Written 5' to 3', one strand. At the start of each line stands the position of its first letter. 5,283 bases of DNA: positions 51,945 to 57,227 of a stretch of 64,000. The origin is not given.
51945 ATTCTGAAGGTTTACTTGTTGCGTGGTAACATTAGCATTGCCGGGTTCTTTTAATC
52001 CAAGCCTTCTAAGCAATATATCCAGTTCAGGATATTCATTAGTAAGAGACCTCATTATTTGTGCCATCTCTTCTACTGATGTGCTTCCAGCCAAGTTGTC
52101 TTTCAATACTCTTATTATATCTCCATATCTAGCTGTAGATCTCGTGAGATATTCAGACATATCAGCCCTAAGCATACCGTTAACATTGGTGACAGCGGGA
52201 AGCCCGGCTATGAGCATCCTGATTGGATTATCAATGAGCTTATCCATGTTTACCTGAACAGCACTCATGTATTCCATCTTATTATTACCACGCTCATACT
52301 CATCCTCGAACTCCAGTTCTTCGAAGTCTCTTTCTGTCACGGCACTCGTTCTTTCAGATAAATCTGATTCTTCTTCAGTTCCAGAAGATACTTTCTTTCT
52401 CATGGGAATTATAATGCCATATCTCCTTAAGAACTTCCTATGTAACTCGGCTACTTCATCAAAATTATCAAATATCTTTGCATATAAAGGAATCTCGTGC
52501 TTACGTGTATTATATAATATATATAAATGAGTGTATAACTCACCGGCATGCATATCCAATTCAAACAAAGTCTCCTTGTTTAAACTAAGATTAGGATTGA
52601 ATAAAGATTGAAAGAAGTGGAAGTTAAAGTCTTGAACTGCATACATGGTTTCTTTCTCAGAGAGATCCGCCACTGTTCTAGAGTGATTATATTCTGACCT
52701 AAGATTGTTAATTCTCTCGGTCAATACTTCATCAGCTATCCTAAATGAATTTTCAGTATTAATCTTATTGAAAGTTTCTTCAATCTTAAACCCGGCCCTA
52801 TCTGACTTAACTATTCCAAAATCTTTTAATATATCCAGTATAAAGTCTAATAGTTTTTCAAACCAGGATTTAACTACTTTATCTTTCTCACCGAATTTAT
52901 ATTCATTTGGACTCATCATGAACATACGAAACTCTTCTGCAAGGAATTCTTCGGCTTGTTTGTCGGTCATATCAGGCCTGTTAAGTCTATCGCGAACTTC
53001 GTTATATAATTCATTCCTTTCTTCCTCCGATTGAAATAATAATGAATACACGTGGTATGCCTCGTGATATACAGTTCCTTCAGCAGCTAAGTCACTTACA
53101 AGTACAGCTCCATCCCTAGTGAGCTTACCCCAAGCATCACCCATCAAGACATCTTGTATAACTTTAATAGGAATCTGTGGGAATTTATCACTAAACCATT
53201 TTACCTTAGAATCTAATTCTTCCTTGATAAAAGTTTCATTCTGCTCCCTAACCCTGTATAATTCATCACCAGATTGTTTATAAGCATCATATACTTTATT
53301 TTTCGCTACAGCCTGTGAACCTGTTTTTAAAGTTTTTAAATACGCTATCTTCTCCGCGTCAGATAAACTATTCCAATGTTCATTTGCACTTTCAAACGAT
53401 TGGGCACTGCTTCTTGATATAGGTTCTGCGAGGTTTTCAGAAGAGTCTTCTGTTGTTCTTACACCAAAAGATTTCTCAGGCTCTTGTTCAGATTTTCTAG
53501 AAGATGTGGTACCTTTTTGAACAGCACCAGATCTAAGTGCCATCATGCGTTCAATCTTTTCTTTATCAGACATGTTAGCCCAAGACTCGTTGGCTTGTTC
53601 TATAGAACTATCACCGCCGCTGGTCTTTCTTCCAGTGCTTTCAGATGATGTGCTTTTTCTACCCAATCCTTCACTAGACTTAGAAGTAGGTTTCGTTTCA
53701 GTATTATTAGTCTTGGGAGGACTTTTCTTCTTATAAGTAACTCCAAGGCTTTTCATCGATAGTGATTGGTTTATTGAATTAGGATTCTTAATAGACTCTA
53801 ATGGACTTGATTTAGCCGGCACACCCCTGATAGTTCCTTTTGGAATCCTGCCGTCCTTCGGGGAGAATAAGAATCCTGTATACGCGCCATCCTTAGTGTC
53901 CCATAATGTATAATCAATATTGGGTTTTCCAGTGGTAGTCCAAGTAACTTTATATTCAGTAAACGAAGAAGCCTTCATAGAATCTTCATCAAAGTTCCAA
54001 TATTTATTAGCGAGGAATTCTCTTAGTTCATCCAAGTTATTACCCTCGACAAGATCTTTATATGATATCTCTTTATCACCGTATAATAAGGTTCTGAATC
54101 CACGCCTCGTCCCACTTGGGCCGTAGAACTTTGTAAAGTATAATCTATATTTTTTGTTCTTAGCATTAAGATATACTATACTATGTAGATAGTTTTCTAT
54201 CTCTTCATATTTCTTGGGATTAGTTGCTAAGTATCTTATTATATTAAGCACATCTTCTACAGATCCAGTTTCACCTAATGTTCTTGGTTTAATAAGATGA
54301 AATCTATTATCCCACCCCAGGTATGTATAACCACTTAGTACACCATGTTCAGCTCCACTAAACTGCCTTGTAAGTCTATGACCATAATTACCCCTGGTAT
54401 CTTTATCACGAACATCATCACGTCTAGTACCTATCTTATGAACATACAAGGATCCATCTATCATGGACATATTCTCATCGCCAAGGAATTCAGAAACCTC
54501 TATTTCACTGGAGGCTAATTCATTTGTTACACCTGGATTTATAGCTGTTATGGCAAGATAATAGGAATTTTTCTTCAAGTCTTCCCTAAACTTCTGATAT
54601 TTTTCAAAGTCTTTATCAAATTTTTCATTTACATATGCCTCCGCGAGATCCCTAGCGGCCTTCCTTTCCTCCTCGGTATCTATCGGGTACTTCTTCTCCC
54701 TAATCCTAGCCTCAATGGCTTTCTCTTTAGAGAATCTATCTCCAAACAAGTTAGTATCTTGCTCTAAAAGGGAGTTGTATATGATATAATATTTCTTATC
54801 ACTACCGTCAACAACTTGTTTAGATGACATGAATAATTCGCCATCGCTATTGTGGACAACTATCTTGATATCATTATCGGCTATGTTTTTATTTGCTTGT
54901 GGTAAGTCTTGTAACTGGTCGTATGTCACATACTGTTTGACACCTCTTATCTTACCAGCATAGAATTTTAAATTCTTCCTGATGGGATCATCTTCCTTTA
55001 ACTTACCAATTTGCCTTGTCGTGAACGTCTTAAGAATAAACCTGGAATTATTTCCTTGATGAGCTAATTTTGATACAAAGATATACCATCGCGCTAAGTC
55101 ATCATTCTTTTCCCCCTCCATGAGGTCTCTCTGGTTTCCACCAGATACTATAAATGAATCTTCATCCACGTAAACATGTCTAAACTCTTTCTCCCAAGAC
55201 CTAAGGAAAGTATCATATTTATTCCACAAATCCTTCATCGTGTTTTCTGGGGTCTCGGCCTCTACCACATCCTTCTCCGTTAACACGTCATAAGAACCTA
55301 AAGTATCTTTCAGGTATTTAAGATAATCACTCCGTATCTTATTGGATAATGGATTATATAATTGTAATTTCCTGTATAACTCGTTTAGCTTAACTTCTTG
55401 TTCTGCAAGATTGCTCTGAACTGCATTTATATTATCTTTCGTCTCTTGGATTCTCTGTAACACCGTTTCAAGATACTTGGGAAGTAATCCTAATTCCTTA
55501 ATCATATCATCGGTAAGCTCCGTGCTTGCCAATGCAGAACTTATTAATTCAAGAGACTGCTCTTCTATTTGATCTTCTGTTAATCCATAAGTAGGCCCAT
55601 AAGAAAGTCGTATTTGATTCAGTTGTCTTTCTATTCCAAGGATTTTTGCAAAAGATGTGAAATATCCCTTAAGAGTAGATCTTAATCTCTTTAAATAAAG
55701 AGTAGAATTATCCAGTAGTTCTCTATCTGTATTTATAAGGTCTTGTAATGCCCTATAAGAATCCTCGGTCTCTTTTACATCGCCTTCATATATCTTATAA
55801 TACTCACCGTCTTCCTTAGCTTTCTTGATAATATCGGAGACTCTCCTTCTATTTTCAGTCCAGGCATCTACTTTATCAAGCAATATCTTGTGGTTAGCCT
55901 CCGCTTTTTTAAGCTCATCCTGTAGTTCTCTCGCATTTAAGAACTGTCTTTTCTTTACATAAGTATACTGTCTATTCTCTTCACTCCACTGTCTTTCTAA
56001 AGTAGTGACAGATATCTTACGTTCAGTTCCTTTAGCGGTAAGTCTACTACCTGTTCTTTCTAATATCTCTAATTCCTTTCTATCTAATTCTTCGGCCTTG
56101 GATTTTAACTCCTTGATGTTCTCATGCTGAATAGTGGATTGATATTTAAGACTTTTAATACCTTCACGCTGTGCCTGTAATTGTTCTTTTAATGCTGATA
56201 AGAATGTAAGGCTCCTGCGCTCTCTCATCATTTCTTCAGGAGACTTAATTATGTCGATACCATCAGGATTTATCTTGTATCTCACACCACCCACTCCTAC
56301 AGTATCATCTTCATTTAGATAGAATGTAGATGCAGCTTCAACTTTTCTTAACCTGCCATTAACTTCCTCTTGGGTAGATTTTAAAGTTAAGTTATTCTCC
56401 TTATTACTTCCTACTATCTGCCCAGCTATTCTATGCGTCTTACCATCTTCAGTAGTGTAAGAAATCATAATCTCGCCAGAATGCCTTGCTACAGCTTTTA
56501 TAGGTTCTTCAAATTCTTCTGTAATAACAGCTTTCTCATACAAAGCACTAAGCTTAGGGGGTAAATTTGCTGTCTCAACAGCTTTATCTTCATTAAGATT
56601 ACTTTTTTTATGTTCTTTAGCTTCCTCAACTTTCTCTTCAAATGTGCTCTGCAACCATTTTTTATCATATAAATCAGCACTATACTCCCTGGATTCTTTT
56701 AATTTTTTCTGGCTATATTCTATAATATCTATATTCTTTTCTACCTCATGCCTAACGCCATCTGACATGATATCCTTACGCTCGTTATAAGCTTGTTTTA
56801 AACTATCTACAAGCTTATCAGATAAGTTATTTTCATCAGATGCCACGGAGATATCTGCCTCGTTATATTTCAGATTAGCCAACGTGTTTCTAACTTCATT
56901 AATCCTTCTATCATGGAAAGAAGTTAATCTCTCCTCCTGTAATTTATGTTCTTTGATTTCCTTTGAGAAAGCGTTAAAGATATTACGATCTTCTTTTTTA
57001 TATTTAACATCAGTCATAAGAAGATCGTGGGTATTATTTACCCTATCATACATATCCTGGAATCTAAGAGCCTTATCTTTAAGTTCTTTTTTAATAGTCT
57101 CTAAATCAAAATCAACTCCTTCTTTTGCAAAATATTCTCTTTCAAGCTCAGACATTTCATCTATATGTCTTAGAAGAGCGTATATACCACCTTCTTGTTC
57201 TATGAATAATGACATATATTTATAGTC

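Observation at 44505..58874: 4789-aa single-ORF polyvalent protein fusing a crAss-type virion RNA polymerase motif with peptidase and Rossmann modules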

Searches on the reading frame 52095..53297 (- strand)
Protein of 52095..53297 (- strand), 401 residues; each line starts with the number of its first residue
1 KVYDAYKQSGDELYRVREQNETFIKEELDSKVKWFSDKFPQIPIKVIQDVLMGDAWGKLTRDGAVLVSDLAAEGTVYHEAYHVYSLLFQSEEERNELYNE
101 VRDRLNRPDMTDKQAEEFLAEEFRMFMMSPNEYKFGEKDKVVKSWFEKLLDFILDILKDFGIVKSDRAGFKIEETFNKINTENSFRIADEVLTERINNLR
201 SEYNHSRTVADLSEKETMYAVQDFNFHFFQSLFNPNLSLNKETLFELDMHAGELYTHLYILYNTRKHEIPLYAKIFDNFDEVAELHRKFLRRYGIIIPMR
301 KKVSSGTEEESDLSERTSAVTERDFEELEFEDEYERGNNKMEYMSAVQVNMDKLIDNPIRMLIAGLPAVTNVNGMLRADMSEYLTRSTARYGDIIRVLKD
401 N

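Call 33: search_protein_families(library=pfam, proteins=[window:52095-53297:-], max_evalue=5)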
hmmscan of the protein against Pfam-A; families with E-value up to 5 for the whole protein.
window:52095-53297:- (401 aa): 2 families
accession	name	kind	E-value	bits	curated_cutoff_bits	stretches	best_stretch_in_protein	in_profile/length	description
PF16008.10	DUF4778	-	0.056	13.8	27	1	89-207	167-262/284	Domain of unknown function (DUF4778)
PF11848.13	DUF3368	-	0.18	12.2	27.3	1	153-196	7-43/46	Domain of unknown function (DUF3368)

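Call 34: search_protein_families(library=ncbifam, proteins=[window:52095-53297:-], max_evalue=5)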
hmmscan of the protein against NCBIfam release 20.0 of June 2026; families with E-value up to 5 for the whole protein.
window:52095-53297:- (401 aa): 3 families
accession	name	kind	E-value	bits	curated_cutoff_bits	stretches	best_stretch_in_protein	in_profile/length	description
TIGR03397.1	acid_phos_Burk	subfamily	0.097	11.8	362.75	1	52-87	408-443/483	acid phosphatase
NF038153.1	lant_leader_L1a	domain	0.11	12.6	22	1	232-248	6-22/32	class I lanthipeptide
NF001067.0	PRK00118.1-2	equivalog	0.13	12.7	156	1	79-114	67-102/110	putative DNA-binding protein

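Call 45: find_homologous_proteins(query=window:52095-53297:-, max_evalue=0.001)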
Query window:52095-53297:- (401 aa): 1 proteins with E <= 0.001 among 5914 candidates.
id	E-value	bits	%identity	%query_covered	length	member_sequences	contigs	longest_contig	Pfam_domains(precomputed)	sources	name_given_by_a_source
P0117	1.5e-28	118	52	29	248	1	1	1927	-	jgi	-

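Call 60: search_protein_representatives(protein=window:52095-53297:-)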
Query: 401 residues. Proteins with E-value up to 0.001 (for the whole library): 780; up to 1e-10: 225; up to 1e-30: 18. The best 150 are listed.
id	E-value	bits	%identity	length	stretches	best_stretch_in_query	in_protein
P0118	3.8e-103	361.9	51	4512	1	3-400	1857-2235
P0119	8.7e-65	235.6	41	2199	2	5-299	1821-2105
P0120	6.8e-53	196.5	39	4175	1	22-399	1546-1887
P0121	2.9e-52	194.4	38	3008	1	15-400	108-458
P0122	1.4e-51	192.2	35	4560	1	3-400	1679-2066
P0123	5.3e-49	183.7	38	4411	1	18-401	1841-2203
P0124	2.4e-46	175.0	36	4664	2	18-298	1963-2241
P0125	1.9e-45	172.0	34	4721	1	11-399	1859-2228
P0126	7.0e-45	170.1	32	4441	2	3-400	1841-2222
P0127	8.9e-45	169.8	33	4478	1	10-399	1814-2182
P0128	1.6e-41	159.1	37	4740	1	17-295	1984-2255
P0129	4.2e-37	144.5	34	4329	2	27-297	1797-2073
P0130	4.3e-36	141.2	32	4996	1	20-399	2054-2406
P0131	1.1e-35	139.8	34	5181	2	16-319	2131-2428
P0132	1.1e-33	133.3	33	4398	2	11-297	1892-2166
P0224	6.7e-15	71.5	35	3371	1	17-251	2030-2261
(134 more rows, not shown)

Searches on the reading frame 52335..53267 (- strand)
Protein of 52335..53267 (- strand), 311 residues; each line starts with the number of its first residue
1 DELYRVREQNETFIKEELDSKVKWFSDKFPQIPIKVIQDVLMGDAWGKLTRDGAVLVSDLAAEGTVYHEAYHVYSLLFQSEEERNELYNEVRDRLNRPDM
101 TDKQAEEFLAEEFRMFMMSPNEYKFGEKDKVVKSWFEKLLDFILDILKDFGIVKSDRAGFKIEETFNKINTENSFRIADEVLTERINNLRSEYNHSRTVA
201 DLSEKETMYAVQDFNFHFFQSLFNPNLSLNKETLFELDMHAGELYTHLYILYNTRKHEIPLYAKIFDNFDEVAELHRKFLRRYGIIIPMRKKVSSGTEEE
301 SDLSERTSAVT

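Call 53: search_solved_structures(query=A3, max_evalue=10, show_alignments=3)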
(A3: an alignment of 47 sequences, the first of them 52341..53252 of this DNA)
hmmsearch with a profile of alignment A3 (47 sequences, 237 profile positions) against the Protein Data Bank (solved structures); distinct sequences matched with E-value up to 10: 13.
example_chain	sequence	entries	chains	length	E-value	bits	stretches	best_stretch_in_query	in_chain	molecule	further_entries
5xef_A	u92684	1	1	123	0.062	16.1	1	119-184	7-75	Flagellar protein fliS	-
6plm_C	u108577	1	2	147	0.44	13.3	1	84-127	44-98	Calmodulin-2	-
2n6j_A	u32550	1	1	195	0.53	13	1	72-128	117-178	Zinc metalloprotease Zmp1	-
5n12_A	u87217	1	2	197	0.53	13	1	72-128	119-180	Pro-Pro endopeptidase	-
6r52_A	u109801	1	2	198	0.53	13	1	72-128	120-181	Pro-Pro endopeptidase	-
6r5a_A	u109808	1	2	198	0.53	13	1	72-128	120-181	Pro-Pro endopeptidase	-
5a0p_A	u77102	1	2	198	0.53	13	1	72-128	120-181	ZINC METALLOPROTEASE ZMP1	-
6r53_A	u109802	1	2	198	0.53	13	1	72-128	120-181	Pro-Pro endopeptidase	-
8d1p_A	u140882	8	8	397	0.9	12.3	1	139-231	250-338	Chaperone DnaK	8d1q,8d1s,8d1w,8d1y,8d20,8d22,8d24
2qv2_A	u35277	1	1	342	1.4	11.6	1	134-190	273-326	Inositol polyphosphate 5-phosphatase OCRL-1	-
3qis_A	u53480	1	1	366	1.5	11.5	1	134-190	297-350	Inositol polyphosphate 5-phosphatase OCRL-1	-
4uos_A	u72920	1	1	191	2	11.2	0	128-192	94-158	DESIGNED HELICAL BUNDLE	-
5umb_A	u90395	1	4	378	5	9.8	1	139-231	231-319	Chaperone DnaK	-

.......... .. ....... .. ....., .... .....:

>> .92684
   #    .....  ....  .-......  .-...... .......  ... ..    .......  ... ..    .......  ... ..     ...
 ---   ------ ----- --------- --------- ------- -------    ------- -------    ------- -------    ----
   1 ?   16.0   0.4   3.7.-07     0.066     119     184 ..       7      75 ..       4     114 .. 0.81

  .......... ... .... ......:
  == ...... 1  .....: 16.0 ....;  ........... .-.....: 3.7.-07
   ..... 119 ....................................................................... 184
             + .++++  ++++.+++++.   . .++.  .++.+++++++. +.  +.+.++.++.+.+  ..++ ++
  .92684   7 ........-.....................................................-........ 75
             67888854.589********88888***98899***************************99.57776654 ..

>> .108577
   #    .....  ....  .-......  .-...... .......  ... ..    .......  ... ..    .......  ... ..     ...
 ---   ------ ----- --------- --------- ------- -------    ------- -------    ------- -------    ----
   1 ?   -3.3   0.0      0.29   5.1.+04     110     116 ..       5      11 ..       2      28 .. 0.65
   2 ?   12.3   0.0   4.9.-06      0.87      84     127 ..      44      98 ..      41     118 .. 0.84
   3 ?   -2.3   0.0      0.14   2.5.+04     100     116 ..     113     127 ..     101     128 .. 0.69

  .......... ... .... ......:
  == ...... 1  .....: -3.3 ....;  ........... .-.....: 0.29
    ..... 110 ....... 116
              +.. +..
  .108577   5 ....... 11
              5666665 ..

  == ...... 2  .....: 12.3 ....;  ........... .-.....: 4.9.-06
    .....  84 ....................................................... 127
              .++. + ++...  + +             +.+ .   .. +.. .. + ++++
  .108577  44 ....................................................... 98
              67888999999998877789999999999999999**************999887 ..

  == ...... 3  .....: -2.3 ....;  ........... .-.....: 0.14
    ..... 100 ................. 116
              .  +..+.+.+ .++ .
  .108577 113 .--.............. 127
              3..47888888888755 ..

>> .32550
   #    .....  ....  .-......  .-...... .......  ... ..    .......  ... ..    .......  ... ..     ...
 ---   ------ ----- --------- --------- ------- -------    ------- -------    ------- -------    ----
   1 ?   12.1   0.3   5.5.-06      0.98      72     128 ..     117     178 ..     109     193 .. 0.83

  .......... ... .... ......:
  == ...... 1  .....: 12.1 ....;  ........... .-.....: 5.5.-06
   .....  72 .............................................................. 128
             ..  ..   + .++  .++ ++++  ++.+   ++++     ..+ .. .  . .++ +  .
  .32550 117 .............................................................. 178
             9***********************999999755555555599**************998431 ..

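Call 70: predict_structure(alignment_id=A4)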
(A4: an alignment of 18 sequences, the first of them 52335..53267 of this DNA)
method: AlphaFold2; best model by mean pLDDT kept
length: 311 residues; sequences in the alignment: 18
mean_pLDDT: 60.9   pTM: 0.44
mean pLDDT of the five models: 60.9, 60.3, 55.4, 53.1, 51.2
residues with pLDDT >= 90: 60; 70-90: 47; 50-70: 60; < 50: 144
segments of 3 or more residues with pLDDT < 50: 1-10, 124-131, 173-183, 187-269, 282-285, 287-311
pLDDT, mean of each block of 10 residues (from residue 1): 38 81 89 89 85 88 92 88 90 93 95 85 48 58 64 60 56 46 46 35 44 46 41 41 44 43 42 54 46 37 26 29
secondary structure, 60 per line:
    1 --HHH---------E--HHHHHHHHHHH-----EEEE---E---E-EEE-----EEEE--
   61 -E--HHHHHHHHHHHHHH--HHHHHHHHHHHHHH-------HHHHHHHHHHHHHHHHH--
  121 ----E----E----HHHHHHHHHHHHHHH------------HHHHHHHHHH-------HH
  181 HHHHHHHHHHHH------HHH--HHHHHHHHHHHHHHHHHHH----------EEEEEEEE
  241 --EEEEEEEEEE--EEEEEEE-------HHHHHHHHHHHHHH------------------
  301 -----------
elements in order: H18-28 E34-37 E47-49 E55-58 H65-78 H81-94 H102-118 H135-149 H162-171 H179-192 H204-222 E233-240 E243-252 E255-261 H269-282

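Call 73: fold_search(model_id=the predicted structure, library=pdb)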
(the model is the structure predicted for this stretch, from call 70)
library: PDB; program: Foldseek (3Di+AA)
matches with E <= 10: 845; with E <= 0.001: 0
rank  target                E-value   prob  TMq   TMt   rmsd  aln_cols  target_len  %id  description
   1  6d2s                  1.2e-02  0.84  0.25  0.28  18.3       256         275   13  Mycobacterium tuberculosis transcriptional regulator (released 2019-04-17)
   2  6cz6_D                2.5e-02  0.97  0.22  0.21   5.0       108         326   20  Mycobacterium tuberculosis transcriptional regulator (released 2019-04-17)
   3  6cz6_A                4.5e-02  0.84  0.24  0.23  11.1       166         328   19  Mycobacterium tuberculosis transcriptional regulator (released 2019-04-17)
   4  6cyj_A                6.5e-02  0.95  0.25  0.23   4.4       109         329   18  Mycobacterium tuberculosis transcriptional regulator (released 2019-04-17)
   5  6cyy_A                6.9e-02  0.95  0.22  0.21   4.1       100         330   20  Mycobacterium tuberculosis transcriptional regulator (released 2019-04-17)
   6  6cz6_C                7.8e-02  0.92  0.22  0.21   4.2       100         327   20  Mycobacterium tuberculosis transcriptional regulator (released 2019-04-17)
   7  2ve7_D                9.3e-02  0.11  0.12  0.14  36.3       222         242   11  Crystal structure of a bonsai version of the human Ndc80 complex (released 2008-05-13)
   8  8sln_A                1.3e-01  0.60  0.22  0.27   8.0       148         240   15  Crystal structure of Deinococcus geothermalis PprI complexed with ssDNA (released 2024-03-13)
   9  1bg3_A                2.6e-01  0.23  0.13  0.05  20.0       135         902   15  RAT BRAIN HEXOKINASE TYPE I COMPLEX WITH GLUCOSE AND INHIBITOR GLUCOSE-6-PHOSPHATE (released 1999-06-08)
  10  9n81_c                3.5e-01  0.20  0.14  0.18  21.9       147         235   15  A gap-filling complex with Pol mu engaged in the NHEJ Pathway (released 2025-04-23)
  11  9q6c_A                3.7e-01  0.08  0.11  0.14  20.8       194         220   11  Cryo-EM structure of octameric COMMD-like protein MBK5214510 from Flavobacteriaceae bacterium (released 2025-10-01)
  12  8chw_B                4.0e-01  0.60  0.11  0.39   4.2        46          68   11  Crystal structure of human PURA (fragment Pro216-Lys280, PUR repeat III) (released 2024-02-21)
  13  4bhm_D                4.0e-01  0.38  0.12  0.32   5.2        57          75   14  The crystal structure of MoSub1-DNA complex reveals a novel DNA binding mode (released 2014-04-23)
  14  4bhm_F                4.2e-01  0.23  0.11  0.30   8.1        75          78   12  The crystal structure of MoSub1-DNA complex reveals a novel DNA binding mode (released 2014-04-23)
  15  2nzt_A                4.2e-01  0.16  0.13  0.05  18.0       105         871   13  Crystal structure of human hexokinase II (released 2006-12-05)
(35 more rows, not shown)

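Call 102: search_protein_families(library=phrogs, proteins=[window:52335-53267:-], max_evalue=0.1)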
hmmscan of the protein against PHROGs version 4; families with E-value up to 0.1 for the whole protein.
window:52335-53267:- (311 aa): 0 families

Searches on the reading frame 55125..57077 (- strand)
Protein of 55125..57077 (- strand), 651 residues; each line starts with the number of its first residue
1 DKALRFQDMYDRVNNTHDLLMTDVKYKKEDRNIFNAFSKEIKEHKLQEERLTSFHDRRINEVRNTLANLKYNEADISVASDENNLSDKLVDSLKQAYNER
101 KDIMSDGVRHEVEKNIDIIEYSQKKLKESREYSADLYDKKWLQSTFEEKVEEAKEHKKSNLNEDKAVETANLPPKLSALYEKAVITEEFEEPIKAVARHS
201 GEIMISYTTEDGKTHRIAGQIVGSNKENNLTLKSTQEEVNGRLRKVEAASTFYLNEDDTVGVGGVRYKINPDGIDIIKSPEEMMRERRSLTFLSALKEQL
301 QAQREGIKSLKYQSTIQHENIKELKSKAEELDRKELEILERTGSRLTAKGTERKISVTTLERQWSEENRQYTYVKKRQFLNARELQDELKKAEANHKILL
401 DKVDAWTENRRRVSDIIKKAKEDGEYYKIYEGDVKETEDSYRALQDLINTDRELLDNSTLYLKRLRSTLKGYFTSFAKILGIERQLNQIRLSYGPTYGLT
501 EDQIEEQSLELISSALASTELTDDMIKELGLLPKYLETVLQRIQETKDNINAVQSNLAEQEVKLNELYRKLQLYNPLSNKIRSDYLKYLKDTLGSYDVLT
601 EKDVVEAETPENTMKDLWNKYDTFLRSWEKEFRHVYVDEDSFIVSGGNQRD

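Call 33: search_protein_families(library=pfam, proteins=[window:55125-57077:-], max_evalue=5)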
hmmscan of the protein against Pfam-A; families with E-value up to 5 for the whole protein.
window:55125-57077:- (651 aa): 0 families

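Call 34: search_protein_families(library=ncbifam, proteins=[window:55125-57077:-], max_evalue=5)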
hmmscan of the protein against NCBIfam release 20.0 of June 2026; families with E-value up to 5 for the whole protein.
window:55125-57077:- (651 aa): 3 families
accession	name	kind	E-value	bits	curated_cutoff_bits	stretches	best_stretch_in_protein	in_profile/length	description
TIGR02168.1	SMC_prok_B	equivalog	3.4e-05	21.8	567.35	2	333-615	678-963/1181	chromosome segregation protein SMC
TIGR01410.1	tatB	equivalog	0.76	10.4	56.5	1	532-573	24-64/80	Sec-independent protein translocase protein TatB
NF051897.1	Btc22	equivalog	2.9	8.4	100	0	500-549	5-54/96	Btc22 family type III secretion system chaperone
